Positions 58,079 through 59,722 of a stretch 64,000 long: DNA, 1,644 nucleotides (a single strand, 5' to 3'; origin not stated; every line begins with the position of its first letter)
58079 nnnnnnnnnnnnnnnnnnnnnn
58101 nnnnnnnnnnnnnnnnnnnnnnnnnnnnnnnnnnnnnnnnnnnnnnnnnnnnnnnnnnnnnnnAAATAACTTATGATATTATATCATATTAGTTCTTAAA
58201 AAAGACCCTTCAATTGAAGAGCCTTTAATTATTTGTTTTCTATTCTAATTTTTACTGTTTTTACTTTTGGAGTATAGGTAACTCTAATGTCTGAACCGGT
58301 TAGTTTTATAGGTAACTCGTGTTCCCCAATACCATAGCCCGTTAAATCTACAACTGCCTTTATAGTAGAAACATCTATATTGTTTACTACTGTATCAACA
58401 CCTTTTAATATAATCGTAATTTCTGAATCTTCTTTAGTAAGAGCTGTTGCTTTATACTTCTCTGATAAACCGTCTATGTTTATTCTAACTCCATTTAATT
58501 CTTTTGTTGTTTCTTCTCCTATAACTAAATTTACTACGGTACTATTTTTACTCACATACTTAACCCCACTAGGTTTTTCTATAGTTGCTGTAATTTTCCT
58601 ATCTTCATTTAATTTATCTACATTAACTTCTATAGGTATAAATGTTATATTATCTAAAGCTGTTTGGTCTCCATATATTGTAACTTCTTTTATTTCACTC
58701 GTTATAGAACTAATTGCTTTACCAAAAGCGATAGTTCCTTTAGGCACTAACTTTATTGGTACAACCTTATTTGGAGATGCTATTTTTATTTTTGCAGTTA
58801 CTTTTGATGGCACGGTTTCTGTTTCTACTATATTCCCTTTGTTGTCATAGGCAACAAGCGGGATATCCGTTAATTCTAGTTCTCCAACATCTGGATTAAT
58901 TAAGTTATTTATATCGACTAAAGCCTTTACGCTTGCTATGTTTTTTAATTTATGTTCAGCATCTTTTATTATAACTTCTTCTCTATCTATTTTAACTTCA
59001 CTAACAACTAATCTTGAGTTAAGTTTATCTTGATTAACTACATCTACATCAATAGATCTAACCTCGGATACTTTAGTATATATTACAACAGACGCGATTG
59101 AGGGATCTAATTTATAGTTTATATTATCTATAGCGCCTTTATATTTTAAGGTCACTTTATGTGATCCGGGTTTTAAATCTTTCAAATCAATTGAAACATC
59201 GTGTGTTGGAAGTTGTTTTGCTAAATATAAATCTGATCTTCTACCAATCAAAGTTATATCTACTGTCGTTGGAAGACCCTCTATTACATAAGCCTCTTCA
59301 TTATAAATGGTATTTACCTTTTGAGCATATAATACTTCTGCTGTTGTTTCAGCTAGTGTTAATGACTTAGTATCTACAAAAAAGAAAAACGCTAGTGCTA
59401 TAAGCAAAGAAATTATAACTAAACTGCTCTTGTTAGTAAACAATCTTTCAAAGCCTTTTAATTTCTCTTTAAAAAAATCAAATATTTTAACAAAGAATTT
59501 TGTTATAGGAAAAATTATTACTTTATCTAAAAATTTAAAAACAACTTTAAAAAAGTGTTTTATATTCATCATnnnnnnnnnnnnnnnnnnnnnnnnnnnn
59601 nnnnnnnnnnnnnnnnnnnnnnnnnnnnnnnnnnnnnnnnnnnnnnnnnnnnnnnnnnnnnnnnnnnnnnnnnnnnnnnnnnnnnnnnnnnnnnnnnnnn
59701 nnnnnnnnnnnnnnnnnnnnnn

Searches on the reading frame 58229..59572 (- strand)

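Call 70: search_protein_families(library=ncbifam, proteins=[window:58229-59572:-], max_evalue=1e-10)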
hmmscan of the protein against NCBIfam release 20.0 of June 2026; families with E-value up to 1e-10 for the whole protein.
window:58229-59572:- (447 aa): 0 families

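Call 89: search_protein_families(library=pfam, proteins=[window:58229-59572:-], max_evalue=0.001)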
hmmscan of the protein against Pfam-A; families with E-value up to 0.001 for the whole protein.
window:58229-59572:- (447 aa): 1 family
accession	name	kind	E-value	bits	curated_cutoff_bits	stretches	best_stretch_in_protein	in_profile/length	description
PF07949.17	YbbR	-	2.2e-24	86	22.3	3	271-348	1-80/81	YbbR-like protein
